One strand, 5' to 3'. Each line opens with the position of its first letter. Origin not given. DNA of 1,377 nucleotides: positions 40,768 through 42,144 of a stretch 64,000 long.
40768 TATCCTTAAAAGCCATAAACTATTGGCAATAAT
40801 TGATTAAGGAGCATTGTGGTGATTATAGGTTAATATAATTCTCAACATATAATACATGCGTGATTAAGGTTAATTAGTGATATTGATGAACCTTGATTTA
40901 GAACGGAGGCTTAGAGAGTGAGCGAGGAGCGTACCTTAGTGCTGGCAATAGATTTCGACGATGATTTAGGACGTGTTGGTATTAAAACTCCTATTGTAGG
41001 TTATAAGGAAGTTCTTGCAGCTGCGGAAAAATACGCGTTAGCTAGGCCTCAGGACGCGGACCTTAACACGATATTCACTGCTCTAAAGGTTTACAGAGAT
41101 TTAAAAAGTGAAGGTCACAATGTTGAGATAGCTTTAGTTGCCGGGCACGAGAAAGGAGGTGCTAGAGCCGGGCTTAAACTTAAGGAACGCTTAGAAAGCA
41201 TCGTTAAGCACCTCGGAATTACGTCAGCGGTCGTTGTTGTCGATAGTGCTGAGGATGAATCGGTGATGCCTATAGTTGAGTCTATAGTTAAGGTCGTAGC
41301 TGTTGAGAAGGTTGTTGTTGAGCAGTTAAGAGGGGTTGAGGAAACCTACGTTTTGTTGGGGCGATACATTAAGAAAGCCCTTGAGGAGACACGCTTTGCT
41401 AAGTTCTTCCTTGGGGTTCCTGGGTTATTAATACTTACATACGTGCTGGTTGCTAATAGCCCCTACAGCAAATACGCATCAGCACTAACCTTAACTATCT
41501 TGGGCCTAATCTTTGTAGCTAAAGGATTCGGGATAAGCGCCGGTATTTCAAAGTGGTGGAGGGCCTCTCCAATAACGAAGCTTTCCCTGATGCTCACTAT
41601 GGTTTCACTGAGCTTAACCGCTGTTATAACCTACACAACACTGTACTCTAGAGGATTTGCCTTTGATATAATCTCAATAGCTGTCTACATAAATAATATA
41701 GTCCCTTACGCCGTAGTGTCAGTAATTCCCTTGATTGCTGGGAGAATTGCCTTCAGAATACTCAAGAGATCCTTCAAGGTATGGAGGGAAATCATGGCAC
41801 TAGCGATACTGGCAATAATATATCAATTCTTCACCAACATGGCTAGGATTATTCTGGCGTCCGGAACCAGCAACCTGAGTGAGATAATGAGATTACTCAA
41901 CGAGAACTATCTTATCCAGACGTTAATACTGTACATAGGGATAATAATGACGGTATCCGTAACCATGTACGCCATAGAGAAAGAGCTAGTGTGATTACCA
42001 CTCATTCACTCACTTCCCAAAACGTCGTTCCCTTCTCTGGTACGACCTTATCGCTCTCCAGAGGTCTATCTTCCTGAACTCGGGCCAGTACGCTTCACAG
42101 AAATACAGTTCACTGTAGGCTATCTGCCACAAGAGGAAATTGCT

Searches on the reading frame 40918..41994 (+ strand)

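Call 25: search_protein_families(library=pfam, proteins=[window:40918-41994:+], max_evalue=0.001)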
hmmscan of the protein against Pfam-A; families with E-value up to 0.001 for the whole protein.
window:40918-41994:+ (358 aa): 1 family
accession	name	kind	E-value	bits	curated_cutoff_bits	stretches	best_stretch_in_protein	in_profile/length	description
PF04123.18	DUF373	-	3.5e-82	277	28.3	1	5-343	1-330/335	Domain of unknown function (DUF373)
